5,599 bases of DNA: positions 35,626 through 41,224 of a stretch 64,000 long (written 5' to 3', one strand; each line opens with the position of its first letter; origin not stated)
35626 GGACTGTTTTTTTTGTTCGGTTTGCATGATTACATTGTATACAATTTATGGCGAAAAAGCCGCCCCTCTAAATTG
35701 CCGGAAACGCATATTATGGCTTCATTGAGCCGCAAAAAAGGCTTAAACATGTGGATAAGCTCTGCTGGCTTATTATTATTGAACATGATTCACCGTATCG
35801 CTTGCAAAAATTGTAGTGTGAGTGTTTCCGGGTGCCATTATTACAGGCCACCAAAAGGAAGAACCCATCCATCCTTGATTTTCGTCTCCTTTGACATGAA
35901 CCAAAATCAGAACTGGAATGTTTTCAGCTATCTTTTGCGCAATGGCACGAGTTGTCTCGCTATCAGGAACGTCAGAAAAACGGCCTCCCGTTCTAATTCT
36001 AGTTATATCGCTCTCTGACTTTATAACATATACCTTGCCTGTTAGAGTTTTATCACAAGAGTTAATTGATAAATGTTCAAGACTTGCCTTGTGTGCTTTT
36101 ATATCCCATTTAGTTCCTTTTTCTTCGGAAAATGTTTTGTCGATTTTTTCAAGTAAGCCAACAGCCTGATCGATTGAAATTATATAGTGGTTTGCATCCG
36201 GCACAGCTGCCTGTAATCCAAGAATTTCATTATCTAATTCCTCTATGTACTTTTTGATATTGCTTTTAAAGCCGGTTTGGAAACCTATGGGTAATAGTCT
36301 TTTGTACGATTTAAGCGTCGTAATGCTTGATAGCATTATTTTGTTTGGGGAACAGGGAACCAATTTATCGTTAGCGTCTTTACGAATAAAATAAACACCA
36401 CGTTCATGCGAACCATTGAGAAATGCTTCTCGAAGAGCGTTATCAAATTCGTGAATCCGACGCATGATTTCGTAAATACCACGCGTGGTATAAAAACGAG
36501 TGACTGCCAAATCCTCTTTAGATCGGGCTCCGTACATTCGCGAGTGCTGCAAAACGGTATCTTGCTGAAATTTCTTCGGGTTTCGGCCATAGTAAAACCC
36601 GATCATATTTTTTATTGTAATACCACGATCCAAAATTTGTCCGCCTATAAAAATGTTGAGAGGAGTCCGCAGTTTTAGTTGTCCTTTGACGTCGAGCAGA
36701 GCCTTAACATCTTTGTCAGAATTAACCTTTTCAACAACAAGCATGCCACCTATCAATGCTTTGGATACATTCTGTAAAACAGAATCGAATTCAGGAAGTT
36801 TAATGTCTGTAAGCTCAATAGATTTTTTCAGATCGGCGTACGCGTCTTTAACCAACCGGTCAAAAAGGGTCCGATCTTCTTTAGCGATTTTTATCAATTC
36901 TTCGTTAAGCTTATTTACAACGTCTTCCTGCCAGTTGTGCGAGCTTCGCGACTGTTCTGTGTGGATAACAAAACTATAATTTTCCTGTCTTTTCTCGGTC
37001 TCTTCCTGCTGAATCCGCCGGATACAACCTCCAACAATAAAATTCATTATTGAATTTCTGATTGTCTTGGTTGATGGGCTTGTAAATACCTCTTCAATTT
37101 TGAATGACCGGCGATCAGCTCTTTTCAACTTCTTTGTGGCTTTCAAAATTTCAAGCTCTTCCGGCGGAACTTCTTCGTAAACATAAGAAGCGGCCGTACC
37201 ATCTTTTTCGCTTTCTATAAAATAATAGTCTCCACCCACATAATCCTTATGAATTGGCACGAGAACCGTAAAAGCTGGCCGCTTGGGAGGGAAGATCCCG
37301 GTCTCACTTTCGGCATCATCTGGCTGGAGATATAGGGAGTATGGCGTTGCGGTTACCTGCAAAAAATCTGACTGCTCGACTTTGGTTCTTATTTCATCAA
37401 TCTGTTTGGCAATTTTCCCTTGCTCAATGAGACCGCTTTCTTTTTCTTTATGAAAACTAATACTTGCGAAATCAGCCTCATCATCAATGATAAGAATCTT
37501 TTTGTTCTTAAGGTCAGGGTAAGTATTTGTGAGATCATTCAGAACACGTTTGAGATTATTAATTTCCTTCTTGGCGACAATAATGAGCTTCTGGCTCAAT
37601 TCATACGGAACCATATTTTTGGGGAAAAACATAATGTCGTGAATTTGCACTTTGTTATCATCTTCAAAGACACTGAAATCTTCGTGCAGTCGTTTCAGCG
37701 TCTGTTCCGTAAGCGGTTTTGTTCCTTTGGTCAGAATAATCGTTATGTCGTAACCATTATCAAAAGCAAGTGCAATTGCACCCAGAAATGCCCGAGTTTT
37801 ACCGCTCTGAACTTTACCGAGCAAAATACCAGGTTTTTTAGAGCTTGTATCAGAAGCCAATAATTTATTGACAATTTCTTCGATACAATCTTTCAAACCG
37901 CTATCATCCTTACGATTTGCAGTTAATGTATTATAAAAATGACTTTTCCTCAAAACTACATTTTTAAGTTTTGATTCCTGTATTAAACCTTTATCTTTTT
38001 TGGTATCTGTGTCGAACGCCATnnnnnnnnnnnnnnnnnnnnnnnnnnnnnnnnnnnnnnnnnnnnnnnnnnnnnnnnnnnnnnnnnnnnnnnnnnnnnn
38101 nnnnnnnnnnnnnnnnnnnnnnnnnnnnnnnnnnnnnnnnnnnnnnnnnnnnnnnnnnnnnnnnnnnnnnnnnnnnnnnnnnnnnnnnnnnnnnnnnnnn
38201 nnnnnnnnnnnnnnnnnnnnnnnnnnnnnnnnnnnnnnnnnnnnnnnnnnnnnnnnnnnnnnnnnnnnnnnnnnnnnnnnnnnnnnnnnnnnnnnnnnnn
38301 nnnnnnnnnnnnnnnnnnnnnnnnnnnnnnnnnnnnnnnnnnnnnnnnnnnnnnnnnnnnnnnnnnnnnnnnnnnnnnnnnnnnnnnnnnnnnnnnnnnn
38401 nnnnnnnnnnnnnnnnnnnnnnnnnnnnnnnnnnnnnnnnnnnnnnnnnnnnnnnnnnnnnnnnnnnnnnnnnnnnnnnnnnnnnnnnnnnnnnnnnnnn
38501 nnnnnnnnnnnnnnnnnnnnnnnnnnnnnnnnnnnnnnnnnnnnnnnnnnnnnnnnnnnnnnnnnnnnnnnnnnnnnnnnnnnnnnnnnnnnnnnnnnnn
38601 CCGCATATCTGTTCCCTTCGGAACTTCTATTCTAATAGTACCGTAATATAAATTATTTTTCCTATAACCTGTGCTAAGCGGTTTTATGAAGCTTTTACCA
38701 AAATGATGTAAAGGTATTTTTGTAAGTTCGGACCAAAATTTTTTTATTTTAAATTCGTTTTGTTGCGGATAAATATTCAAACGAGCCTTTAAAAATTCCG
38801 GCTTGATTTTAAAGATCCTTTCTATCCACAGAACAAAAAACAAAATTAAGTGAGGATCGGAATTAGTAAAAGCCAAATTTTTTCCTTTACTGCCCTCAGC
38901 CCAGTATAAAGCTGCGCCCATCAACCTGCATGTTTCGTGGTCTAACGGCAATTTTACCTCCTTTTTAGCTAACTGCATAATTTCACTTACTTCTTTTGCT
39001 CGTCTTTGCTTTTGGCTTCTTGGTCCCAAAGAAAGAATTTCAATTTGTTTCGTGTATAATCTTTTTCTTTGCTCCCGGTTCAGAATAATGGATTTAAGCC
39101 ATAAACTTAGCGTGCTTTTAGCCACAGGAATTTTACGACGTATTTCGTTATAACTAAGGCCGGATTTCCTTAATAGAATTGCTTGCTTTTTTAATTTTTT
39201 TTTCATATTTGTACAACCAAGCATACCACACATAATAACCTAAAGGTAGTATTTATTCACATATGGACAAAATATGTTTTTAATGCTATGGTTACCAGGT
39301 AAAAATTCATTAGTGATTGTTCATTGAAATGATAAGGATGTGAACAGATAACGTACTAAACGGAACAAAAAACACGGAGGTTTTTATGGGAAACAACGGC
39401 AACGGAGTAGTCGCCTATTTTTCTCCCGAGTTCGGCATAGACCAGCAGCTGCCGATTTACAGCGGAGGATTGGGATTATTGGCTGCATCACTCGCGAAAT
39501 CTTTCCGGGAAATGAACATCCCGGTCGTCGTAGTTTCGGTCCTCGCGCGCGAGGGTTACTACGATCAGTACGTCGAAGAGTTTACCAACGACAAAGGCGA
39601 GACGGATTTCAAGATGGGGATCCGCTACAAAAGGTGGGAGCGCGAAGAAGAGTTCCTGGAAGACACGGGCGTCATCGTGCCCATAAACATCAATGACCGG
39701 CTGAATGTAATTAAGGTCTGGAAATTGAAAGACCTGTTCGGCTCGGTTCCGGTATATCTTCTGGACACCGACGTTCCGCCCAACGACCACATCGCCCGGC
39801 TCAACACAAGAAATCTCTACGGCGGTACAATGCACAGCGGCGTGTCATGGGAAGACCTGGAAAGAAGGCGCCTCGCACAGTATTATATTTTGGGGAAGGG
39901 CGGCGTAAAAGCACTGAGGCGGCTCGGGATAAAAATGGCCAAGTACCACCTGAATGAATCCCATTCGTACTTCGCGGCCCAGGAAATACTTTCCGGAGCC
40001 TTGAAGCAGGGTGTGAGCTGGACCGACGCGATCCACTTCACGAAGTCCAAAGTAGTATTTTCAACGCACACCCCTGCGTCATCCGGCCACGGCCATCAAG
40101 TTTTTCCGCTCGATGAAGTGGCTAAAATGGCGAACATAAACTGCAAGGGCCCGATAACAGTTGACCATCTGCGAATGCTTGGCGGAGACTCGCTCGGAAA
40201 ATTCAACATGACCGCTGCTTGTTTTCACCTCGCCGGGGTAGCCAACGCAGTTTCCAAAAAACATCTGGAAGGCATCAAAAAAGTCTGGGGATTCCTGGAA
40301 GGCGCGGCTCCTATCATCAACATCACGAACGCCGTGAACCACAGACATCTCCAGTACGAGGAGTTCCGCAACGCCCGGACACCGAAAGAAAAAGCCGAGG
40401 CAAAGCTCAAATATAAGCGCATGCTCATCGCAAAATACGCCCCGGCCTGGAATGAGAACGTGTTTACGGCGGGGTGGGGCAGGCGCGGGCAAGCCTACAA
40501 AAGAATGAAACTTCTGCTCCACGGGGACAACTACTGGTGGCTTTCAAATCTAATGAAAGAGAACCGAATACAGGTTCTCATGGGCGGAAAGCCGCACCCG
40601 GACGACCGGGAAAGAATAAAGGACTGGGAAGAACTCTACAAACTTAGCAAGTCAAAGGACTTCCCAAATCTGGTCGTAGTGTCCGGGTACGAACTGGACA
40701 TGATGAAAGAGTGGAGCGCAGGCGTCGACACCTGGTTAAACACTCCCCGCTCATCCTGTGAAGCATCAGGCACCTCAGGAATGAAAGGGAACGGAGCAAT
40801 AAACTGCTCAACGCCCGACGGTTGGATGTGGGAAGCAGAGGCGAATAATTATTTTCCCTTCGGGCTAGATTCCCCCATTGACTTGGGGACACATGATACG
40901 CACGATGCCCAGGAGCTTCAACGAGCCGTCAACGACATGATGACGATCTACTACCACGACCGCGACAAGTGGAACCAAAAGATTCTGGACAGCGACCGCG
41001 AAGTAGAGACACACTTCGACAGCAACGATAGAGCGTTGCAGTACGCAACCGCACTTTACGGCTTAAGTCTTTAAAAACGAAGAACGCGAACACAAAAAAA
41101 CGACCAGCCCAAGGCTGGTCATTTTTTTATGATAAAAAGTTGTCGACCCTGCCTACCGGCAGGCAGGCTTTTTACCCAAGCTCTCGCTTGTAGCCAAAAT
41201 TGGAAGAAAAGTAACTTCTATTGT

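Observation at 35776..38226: Extra stand-alone Z1 ATPase paralog with a structured leader, upstream of the R-M operon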

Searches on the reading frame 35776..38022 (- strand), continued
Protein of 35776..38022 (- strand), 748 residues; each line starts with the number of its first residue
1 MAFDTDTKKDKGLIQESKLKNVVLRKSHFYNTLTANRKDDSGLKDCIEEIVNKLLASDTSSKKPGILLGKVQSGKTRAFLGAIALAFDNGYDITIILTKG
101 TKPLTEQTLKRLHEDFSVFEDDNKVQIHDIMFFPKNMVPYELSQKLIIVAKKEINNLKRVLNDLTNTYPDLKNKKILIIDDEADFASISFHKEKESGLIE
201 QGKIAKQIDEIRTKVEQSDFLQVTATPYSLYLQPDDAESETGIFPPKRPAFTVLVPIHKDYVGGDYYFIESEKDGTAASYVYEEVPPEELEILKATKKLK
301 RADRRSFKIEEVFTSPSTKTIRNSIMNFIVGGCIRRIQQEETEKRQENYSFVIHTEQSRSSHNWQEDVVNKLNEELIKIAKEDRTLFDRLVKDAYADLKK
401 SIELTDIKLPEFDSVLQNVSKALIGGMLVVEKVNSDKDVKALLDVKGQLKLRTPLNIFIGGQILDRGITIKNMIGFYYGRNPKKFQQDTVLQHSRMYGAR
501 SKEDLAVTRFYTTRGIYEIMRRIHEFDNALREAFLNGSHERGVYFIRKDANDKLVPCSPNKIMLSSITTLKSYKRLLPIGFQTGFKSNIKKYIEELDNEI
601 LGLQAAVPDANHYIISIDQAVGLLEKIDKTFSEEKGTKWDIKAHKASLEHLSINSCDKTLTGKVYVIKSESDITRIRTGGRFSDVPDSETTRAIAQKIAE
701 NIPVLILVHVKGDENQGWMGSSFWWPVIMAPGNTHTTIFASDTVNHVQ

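Call 95: search_protein_families(library=pfam, proteins=[P0131, P0177, P0247, P0122, P0129, P0185, P0197, P0183, P0204], max_evalue=0.01)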
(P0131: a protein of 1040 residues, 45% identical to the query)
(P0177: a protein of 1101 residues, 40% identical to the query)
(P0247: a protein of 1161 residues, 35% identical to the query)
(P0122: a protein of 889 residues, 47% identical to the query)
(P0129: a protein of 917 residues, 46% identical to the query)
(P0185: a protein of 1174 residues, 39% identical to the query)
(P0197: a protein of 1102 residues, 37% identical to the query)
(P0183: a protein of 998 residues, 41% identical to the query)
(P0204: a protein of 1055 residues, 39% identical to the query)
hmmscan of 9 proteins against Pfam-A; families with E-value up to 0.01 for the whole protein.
P0131 (1040 aa): 1 family
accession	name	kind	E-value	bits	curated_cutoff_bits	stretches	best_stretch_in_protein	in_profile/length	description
PF10593.14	Z1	-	7.6e-20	71.9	25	1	601-816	2-206/228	Z1 domain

P0177 (1101 aa): 4 families
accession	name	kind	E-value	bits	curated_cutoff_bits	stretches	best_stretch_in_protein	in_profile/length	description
PF10593.14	Z1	-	9.1e-22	78.2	25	1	664-899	2-218/228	Z1 domain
PF00270.35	DEAD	-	1.1e-05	25.6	26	1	417-575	25-160/167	DEAD/DEAH box helicase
PF04851.21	ResIII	-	0.0016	18.8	22.5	1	394-575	11-162/164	Type III restriction enzyme, res subunit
PF03936.21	Terpene_synth_C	-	0.0037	17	26.3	0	709-776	63-129/241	Terpene synthase family, metal binding domain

P0247 (1161 aa): 1 family
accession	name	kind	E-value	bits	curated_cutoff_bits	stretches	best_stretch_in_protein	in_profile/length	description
PF10593.14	Z1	-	3.6e-20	72.9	25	1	628-858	2-211/228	Z1 domain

P0122 (889 aa): 2 families
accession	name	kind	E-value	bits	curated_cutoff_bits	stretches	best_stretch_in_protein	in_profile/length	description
PF10593.14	Z1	-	2.3e-24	86.7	25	1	463-678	2-206/228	Z1 domain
PF04851.21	ResIII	-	0.0073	16.7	22.5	0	199-374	12-162/164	Type III restriction enzyme, res subunit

P0129 (917 aa): 4 families
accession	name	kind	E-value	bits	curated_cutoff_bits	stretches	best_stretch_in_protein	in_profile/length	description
PF10593.14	Z1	-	2.1e-25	90.1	25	1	486-701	2-208/228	Z1 domain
PF04851.21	ResIII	-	4.9e-05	23.7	22.5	1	215-396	10-162/164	Type III restriction enzyme, res subunit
PF00270.35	DEAD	-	0.0051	17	26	0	243-357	25-129/167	DEAD/DEAH box helicase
PF19542.4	DUF6066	-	0.0083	15.8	26.8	0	856-899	113-156/214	Family of unknown function (DUF6066)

P0185 (1174 aa): 1 family
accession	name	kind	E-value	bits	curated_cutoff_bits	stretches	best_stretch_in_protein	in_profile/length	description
PF10593.14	Z1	-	2.1e-19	70.4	25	1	347-569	2-206/228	Z1 domain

P0197 (1102 aa): 2 families
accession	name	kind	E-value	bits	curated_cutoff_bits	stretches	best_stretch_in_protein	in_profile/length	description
PF10593.14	Z1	-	3.2e-24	86.2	25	1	343-570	3-214/228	Z1 domain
PF03144.31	GTP_EFTU_D2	-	0.0077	17.1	30.3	0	1039-1092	3-65/73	Elongation factor Tu domain 2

P0183 (998 aa): 1 family
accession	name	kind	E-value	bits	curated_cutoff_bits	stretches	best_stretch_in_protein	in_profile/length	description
PF10593.14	Z1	-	1.3e-25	90.8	25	1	346-583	2-216/228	Z1 domain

P0204 (1055 aa): 1 family
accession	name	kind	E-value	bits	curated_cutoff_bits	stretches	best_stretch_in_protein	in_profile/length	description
PF10593.14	Z1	-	3.5e-23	82.8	25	1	345-574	2-209/228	Z1 domain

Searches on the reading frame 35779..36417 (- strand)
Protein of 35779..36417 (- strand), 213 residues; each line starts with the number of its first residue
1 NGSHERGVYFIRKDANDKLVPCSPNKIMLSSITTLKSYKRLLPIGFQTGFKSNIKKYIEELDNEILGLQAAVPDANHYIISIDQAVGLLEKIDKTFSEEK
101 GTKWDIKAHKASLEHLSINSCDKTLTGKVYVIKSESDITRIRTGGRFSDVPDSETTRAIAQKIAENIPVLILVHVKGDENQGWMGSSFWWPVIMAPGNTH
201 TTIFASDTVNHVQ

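Call 58: predict_structure(alignment_id=A4)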
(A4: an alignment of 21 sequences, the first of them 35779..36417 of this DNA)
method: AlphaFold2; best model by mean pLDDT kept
length: 213 residues; sequences in the alignment: 21
mean_pLDDT: 77.0   pTM: 0.75
mean pLDDT of the five models: 77.0, 71.5, 70.3, 67.5, 66.5
residues with pLDDT >= 90: 55; 70-90: 91; 50-70: 52; < 50: 15
segments of 3 or more residues with pLDDT < 50: 3-5, 24-30, 210-213
pLDDT, mean of each block of 10 residues (from residue 1): 49 67 47 80 63 75 86 78 95 76 77 91 93 84 68 84 93 87 83 90 65 40
secondary structure, 60 per line:
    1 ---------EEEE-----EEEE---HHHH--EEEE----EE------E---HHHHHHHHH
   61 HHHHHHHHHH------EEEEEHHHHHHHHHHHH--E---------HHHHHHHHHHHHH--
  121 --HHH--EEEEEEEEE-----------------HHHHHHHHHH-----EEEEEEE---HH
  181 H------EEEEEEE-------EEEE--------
elements in order: E10-13 E19-22 H26-29 E32-35 H52-70 E77-81 H82-93 H106-118 E128-136 H154-163 E169-175 E188-194 E202-205

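Call 64: fold_search(model_id=the predicted structure, library=pdb)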
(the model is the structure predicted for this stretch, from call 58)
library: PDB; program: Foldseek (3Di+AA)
matches with E <= 10: 344; with E <= 0.001: 1
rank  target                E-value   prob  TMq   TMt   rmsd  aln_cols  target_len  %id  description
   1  6f1s                  2.0e-05  1.00  0.49  0.68   4.6       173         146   18  C-terminal domain of CglI restriction endonuclease H subunit (released 2018-02-14)
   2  5tgq                  4.9e-02  0.10  0.16  0.15  17.9       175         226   12  Restriction-modification system Type II R.SwaI, DNA free (released 2016-12-21)
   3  4hn3_D                1.8e-01  0.13  0.17  0.13  10.2       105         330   15  The crystal structure of a sex pheromone precursor (lmo1757) from Listeria monocytogenes EGD-e (released 2012-10-31)
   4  4jat_A                1.8e-01  0.05  0.17  0.12  18.0       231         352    6  Crystal Structure of Mycobacterium tuberculosis PKS11 Reveals Intermediates in the Synthesis of Methyl-branched Alkylp (released 2013-04-24)
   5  4hn3_B                1.9e-01  0.12  0.15  0.11   9.7        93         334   13  The crystal structure of a sex pheromone precursor (lmo1757) from Listeria monocytogenes EGD-e (released 2012-10-31)
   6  4hn3_C                2.0e-01  0.12  0.16  0.12   9.7        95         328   14  The crystal structure of a sex pheromone precursor (lmo1757) from Listeria monocytogenes EGD-e (released 2012-10-31)
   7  4hn3_A                2.3e-01  0.12  0.16  0.12   9.6        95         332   14  The crystal structure of a sex pheromone precursor (lmo1757) from Listeria monocytogenes EGD-e (released 2012-10-31)
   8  2qya_A                2.7e-01  0.25  0.20  0.33  10.7       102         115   15  Crystal structure of an uncharacterized conserved protein from Methanopyrus kandleri (released 2007-08-28)
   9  3e45_B                2.9e-01  0.04  0.15  0.13  16.9       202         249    9  Q138F HincII bound to Noncognate DNA (GTGCAC) and Ca2+ (released 2008-08-26)
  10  3ib5                  3.3e-01  0.09  0.15  0.11   9.8        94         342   12  Crystal structure of Sex pheromone precursor (YP_536235.1) from LACTOBACILLUS SALIVARIUS SUBSP. SALIVARIUS UCC118 at 1.3 (released 2009-08-04)
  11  1m8h_A                3.5e-01  0.04  0.14  0.10  14.0       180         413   12  inducible nitric oxide synthase with 6-nitroindazole bound (released 2002-08-07)
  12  3ihj                  4.0e-01  0.06  0.18  0.10  17.7       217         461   10  Human alanine aminotransferase 2 in complex with PLP (released 2009-08-18)
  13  1xhv_B                4.0e-01  0.03  0.15  0.13  17.9       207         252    8  HincII bound to cleaved cognate DNA GTCGAC and Mn2+ (released 2004-09-28)
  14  7x39_A                4.3e-01  0.13  0.20  0.28  10.3       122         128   13  Structure of CIZ1 bound ERH (released 2022-08-31)
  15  3e68_A                4.5e-01  0.04  0.16  0.11  13.1       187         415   13  Structure of murine INOS oxygenase domain with inhibitor AR-C130232 (released 2008-10-07)
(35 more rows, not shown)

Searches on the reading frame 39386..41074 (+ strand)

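Call 60: search_protein_families(library=pfam, proteins=[window:39386-41074:+], max_evalue=0.01)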
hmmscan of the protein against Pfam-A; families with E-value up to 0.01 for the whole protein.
window:39386-41074:+ (562 aa): 2 families
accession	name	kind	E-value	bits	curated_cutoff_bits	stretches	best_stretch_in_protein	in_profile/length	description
PF00343.26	Phosphorylase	-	1.9e-06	26.9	27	0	429-496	527-600/713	Carbohydrate phosphorylase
PF08323.17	Glyco_transf_5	-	0.00029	21.1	22.7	1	25-299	14-226/239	Starch synthase catalytic domain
